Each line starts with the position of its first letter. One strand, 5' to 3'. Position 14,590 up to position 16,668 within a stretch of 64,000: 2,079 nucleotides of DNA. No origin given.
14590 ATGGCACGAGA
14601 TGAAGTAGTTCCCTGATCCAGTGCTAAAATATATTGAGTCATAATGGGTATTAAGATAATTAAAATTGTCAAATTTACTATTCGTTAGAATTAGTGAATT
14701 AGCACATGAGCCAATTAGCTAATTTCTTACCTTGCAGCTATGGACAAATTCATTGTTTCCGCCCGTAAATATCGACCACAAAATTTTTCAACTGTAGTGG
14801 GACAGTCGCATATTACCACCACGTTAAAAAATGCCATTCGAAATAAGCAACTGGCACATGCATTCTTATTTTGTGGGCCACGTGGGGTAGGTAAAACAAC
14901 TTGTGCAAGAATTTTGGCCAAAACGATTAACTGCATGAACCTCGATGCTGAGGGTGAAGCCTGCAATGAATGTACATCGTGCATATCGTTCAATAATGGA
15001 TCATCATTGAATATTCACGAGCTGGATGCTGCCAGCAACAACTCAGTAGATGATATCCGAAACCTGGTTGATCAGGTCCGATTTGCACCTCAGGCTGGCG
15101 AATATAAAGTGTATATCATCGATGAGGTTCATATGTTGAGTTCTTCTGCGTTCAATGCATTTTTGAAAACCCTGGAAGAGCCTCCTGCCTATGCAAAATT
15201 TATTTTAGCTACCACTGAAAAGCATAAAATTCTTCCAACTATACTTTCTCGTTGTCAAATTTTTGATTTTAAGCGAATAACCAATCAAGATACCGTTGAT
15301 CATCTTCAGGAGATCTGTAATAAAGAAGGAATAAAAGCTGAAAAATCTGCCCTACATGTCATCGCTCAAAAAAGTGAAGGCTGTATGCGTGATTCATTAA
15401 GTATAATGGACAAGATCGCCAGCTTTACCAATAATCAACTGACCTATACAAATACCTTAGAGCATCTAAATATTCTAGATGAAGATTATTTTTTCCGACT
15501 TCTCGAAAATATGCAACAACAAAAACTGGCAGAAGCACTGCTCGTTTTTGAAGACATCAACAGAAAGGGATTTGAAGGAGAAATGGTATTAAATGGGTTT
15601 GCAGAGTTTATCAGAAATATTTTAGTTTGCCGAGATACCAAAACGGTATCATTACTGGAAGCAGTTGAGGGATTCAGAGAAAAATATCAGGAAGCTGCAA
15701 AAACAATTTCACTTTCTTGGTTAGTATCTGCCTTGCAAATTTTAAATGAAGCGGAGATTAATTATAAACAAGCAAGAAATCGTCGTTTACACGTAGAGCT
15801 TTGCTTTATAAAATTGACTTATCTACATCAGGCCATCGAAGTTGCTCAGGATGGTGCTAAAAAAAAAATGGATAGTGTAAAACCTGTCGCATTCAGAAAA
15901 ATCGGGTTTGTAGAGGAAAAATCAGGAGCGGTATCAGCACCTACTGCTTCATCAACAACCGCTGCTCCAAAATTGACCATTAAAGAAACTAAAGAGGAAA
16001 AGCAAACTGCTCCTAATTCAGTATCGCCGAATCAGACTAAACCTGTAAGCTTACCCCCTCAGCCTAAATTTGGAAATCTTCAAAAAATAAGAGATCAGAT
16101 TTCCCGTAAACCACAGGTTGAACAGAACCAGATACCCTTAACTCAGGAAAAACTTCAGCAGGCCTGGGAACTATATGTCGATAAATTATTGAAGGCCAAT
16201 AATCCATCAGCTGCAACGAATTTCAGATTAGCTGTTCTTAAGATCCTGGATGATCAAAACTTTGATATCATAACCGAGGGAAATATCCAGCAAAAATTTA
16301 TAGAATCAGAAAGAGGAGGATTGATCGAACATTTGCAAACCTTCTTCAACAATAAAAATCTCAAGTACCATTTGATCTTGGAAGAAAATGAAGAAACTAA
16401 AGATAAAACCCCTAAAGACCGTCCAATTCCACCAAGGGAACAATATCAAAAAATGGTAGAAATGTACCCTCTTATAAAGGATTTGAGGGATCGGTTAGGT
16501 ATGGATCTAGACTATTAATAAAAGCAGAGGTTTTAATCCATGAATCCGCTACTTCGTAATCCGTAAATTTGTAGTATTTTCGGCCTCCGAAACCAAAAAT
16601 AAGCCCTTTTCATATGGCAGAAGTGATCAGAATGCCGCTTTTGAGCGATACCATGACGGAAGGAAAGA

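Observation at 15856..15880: dnaX carries an A10 slippage site with immediate stops in both shifted frames (gamma/tau switch)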

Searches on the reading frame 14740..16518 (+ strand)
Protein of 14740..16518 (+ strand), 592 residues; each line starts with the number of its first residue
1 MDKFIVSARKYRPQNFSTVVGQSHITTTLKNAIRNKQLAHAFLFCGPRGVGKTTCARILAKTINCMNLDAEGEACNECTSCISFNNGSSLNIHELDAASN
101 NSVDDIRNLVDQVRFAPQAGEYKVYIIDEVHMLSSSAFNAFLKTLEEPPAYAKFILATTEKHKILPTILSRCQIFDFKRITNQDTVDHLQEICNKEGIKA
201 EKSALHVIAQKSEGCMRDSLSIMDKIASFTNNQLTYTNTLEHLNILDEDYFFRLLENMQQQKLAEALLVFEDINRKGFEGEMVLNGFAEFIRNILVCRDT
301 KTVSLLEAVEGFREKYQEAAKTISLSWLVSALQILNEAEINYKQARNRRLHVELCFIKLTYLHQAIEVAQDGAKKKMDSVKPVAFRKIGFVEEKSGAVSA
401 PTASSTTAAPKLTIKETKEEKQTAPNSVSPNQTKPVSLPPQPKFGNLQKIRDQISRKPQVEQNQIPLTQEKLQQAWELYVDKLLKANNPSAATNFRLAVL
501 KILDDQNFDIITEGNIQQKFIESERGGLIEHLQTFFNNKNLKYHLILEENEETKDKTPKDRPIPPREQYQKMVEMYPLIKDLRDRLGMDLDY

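Call 3: search_protein_families(library=pfam, proteins=[window:14740-16518:+], max_evalue=0.01)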
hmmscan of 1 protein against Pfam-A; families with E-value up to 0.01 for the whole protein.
window:14740-16518:+ (592 aa): 17 families
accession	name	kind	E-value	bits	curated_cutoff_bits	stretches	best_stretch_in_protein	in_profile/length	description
PF13177.12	DNA_pol3_delta2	-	1.5e-45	155.5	27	1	22-180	2-160/161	DNA polymerase III, delta subunit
PF12169.13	DNA_pol3_gamma3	-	6e-13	49.2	24.4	1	245-364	12-132/143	DNA polymerase III subunits gamma and tau domain III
PF00004.35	AAA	-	5.5e-12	46.7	21.2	1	43-174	2-125/131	ATPase family associated with various cellular activities (AAA)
PF22608.2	DNAX_ATPase_lid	-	6.4e-12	45.5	27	1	186-225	3-42/49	DNA polymerase III clamp loader subunit, ATPase lid domain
PF05496.18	RuvB_N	-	5e-07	30.1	27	1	12-65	2-59/159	Holliday junction DNA helicase RuvB P-loop domain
PF13401.12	AAA_22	-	6.6e-07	30.1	27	1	42-158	8-122/130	AAA domain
PF21960.2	RCF1-5-like_lid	-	2.7e-06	27.7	27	1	189-220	3-35/43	RCF1/5-like, AAA+ ATPase lid domain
PF07728.20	AAA_5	-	4.7e-06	27.1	22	1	42-147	2-92/139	AAA domain (dynein-related subfamily)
PF13173.12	AAA_14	-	4.6e-05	23.9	27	1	42-164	5-103/129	AAA domain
PF13479.12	AAA_24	-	8.2e-05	23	27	1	43-139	6-82/195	AAA domain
PF03215.21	Rad17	-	0.00047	20.6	23.8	1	10-63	12-69/186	Rad17 P-loop domain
PF13604.12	AAA_30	-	0.00051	20.3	27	1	42-147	21-114/191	AAA domain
PF13238.12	AAA_18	-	0.00064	20.6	29.4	1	44-87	3-44/128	AAA domain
PF07724.20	AAA_2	-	0.0024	18.4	27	1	41-147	5-101/166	AAA domain (Cdc48 subfamily)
PF13245.12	AAA_19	-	0.0048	17.5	25.1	0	31-146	3-115/134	AAA domain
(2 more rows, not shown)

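Call 4: search_protein_families(library=ncbifam, proteins=[window:14740-16518:+], max_evalue=0.001)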
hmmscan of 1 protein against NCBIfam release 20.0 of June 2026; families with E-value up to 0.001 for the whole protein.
window:14740-16518:+ (592 aa): 80 families (the best 25 are shown)
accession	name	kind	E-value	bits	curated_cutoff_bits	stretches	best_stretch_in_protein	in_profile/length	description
NF011531.0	PRK14971.1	equivalog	9.2e-211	701.9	685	2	1-451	1-450/614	DNA polymerase III subunit gamma/tau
NF004046.1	PRK05563.1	equivalog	1.1e-142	476.8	400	1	9-556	7-532/567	DNA polymerase III subunit gamma/tau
TIGR02397.1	dnaX_nterm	equivalog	7.6e-133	443.1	250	1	6-359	3-354/355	DNA polymerase III subunit gamma/tau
NF011526.0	PRK14965.1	equivalog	1.9e-123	413.3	670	1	4-547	3-524/578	DNA polymerase III subunits gamma and tau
NF011512.0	PRK14950.1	equivalog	3.4e-121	406.2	593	1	9-477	8-472/585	DNA polymerase III subunits gamma and tau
NF011510.0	PRK14948.1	equivalog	2.4e-116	390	593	1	9-571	10-540/640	DNA polymerase III subunit gamma/tau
NF011514.0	PRK14953.1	equivalog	7.6e-112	374.7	536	1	4-380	3-372/488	DNA polymerase III subunits gamma and tau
NF006585.0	PRK09111.1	equivalog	1.5e-111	373.9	604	1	4-581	27-575/616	DNA polymerase III subunit gamma/tau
NF011515.0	PRK14954.1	equivalog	2.6e-110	369.9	1117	1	5-443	4-447/620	DNA polymerase III subunits gamma and tau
NF004962.0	PRK06305.1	equivalog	4.3e-109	365.8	559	1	1-423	1-413/465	DNA polymerase III subunits gamma and tau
NF011516.0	PRK14955.1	equivalog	1.1e-107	360.3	560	1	5-381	4-392/397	DNA polymerase III subunits gamma and tau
NF005942.0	PRK07994.1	equivalog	8.3e-106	355.5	613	1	4-475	3-467/655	DNA polymerase III subunit gamma/tau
NF004549.0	PRK05896.1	equivalog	2.9e-105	353.4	578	1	9-532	8-476/642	DNA polymerase III subunits gamma and tau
NF005173.0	PRK06647.1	equivalog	2.9e-104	349.9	623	1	6-552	5-543/568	DNA polymerase III subunits gamma and tau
NF011523.0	PRK14962.1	equivalog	5.3e-97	325.5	576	1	9-325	6-302/474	DNA polymerase III subunits gamma and tau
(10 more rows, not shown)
